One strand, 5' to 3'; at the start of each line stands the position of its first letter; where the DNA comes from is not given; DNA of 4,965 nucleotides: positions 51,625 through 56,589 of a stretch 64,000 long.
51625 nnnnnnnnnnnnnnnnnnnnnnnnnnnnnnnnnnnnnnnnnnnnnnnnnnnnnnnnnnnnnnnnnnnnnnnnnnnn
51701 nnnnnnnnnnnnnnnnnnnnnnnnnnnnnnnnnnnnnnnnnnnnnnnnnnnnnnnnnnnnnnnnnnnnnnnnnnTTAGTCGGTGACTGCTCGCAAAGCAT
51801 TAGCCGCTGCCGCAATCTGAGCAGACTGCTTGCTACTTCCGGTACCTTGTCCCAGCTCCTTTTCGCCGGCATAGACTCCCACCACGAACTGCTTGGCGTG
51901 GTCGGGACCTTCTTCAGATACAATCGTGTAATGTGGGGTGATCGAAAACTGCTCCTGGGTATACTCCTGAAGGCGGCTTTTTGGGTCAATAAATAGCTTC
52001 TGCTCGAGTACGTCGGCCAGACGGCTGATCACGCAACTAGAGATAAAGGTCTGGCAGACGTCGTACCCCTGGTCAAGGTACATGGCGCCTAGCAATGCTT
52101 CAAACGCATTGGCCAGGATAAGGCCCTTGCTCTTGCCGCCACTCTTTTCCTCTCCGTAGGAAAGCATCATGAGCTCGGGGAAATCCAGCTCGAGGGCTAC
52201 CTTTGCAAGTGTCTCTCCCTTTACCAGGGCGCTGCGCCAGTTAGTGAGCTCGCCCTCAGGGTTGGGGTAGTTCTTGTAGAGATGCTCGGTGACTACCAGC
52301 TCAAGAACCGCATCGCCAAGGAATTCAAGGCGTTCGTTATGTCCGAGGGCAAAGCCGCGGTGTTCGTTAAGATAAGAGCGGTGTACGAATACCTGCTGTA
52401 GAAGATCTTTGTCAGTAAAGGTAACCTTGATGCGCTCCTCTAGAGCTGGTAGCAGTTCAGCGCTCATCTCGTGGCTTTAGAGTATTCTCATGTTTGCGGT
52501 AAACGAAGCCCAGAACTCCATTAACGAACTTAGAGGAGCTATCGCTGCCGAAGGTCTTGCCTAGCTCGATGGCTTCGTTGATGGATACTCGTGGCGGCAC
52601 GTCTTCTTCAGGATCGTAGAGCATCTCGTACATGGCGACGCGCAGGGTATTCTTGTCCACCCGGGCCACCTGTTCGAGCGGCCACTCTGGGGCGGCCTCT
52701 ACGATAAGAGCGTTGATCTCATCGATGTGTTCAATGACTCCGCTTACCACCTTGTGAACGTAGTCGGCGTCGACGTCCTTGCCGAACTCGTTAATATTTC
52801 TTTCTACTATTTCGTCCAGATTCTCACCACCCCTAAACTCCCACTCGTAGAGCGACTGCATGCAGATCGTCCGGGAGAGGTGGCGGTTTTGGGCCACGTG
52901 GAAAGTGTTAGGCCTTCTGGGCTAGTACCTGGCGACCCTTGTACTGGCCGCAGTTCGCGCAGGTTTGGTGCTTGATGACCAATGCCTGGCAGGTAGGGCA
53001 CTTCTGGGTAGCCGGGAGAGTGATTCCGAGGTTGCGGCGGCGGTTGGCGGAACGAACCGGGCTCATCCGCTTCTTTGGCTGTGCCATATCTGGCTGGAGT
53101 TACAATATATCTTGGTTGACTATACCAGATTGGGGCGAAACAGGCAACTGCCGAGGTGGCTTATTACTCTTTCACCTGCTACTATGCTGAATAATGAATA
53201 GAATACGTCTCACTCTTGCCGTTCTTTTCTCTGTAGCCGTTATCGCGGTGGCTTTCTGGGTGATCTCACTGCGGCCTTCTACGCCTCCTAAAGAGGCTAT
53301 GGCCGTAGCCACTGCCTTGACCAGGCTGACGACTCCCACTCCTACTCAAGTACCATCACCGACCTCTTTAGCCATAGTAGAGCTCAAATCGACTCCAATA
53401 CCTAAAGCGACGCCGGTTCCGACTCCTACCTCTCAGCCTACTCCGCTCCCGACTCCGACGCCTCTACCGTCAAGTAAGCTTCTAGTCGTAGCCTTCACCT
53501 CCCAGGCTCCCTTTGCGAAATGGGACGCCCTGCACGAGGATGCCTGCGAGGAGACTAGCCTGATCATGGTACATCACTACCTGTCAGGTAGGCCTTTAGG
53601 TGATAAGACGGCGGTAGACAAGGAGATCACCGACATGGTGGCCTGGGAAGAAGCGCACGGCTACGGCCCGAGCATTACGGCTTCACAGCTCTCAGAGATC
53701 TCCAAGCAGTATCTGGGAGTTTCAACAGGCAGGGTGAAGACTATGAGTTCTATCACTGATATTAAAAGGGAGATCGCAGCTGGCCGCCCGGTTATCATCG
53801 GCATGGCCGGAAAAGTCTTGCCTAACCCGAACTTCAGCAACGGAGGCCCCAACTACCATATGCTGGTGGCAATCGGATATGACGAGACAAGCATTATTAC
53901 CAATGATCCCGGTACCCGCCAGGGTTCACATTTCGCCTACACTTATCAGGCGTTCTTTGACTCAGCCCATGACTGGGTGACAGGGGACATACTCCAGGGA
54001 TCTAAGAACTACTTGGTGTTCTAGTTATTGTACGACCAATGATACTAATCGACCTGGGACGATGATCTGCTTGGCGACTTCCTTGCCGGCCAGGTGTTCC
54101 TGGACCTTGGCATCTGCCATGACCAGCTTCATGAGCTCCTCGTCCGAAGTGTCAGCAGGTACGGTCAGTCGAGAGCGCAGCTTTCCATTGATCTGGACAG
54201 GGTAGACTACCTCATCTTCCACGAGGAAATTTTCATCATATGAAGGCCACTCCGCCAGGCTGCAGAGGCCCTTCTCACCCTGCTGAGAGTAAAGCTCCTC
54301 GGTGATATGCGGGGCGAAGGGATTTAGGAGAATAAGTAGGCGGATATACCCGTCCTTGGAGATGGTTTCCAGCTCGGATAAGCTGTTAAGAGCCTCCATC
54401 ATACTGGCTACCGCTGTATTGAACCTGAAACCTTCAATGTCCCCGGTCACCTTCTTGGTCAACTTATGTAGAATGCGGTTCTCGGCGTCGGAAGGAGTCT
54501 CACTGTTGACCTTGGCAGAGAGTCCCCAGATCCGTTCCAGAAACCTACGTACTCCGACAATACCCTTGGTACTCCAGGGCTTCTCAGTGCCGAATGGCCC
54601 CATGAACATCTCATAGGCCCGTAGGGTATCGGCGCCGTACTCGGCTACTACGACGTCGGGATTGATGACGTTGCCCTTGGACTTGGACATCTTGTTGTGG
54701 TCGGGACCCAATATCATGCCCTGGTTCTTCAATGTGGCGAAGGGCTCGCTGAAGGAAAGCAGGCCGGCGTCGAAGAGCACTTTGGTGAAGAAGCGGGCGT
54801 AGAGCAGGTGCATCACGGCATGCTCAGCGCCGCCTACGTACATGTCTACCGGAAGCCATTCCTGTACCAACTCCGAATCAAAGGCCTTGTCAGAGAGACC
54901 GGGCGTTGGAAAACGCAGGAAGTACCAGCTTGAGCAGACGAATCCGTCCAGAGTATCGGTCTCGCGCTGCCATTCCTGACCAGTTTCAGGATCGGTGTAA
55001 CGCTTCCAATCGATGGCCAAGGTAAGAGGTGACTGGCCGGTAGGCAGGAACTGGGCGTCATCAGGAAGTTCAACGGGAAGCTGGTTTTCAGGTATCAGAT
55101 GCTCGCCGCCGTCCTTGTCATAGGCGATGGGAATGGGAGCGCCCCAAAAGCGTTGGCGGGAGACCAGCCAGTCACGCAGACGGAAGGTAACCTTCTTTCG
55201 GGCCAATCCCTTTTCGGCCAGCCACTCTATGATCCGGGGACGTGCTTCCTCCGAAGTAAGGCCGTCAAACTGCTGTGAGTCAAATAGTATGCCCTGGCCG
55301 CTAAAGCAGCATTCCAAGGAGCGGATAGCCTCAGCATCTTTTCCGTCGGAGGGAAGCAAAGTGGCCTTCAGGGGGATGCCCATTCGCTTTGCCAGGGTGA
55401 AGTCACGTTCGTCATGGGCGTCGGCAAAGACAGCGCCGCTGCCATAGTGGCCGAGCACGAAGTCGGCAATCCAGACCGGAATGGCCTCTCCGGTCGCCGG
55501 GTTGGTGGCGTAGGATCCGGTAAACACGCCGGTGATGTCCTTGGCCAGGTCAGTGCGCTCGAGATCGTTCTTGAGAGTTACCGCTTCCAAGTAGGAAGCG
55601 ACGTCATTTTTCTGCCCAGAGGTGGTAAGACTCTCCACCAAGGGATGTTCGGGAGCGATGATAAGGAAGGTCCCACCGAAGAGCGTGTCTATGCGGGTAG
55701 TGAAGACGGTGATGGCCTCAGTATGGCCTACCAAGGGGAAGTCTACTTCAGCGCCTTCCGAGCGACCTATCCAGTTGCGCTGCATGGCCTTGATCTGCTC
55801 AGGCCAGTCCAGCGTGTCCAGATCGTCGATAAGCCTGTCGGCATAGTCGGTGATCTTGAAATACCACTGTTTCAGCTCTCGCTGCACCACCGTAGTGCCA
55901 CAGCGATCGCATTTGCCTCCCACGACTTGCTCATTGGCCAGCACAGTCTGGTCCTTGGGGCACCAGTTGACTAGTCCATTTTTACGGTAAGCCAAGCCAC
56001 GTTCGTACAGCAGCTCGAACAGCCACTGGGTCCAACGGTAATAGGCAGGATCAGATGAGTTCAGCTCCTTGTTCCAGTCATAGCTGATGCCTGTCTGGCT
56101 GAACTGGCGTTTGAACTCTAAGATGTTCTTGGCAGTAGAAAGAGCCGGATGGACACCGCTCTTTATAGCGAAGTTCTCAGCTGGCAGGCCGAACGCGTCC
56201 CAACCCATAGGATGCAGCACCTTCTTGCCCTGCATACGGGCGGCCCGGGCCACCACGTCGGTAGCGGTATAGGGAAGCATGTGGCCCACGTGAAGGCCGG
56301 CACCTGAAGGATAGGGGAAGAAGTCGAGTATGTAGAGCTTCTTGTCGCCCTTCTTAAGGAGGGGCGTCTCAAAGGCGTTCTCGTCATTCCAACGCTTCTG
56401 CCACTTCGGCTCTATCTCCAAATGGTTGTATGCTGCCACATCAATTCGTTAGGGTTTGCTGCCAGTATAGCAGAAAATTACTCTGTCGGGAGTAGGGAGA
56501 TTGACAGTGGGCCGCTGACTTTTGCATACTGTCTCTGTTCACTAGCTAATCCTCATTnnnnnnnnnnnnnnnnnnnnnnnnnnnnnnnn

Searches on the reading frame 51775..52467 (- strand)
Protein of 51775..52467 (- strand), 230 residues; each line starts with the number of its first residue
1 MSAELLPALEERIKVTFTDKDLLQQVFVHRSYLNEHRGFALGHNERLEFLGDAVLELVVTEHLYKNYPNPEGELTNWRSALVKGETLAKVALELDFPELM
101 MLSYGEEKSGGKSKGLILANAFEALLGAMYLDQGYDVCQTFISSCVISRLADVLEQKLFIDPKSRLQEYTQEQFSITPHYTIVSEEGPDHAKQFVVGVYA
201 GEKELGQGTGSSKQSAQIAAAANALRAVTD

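Call 61: search_protein_families(library=pfam, proteins=[window:51775-52467:-], max_evalue=0.001)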
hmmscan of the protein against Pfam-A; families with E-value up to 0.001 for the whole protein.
window:51775-52467:- (230 aa): 4 families
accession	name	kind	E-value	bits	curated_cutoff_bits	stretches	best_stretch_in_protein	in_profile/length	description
PF14622.11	Ribonucleas_3_3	-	2.2e-38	131.8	35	1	19-148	1-126/128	Ribonuclease-III-like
PF00636.31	Ribonuclease_3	-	7.6e-25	88.1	27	1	45-134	1-102/102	Ribonuclease III domain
PF00035.32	dsrm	-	6.5e-18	65.5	23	1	162-226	1-64/66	Double-stranded RNA binding motif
PF22935.1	RM44_endonuclase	-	2.3e-09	37.9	27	1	3-129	4-139/139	Large ribosomal subunit protein mL44, endonuclease domain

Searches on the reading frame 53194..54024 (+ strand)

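Call 61: search_protein_families(library=pfam, proteins=[window:53194-54024:+], max_evalue=0.001)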
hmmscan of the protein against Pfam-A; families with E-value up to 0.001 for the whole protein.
window:53194-54024:+ (276 aa): 1 family
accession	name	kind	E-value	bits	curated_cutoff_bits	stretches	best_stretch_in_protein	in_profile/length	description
PF13529.12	Peptidase_C39_2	-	6.2e-15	56.5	24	1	107-239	6-142/143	Peptidase_C39 like family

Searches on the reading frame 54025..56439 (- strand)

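Call 61: search_protein_families(library=pfam, proteins=[window:54025-56439:-], max_evalue=0.001)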
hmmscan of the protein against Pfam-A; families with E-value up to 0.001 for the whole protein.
window:54025-56439:- (804 aa): 4 families
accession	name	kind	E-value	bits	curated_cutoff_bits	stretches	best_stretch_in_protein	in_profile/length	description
PF13603.12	tRNA-synt_1_2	-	8.8e-56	188.8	25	1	221-407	1-184/185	Leucyl-tRNA synthetase, editing domain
PF00133.28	tRNA-synt_1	-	3e-49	168.3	22.7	2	12-224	1-225/414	tRNA synthetases class I (I, L, M and V)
PF09334.17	tRNA-synt_1g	-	1.5e-28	100.1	20.1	1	41-182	7-144/391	tRNA synthetases class I (M)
PF08264.19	Anticodon_1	-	2.9e-20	73.1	25.1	1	657-766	8-144/148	Anticodon-binding domain of tRNA ligase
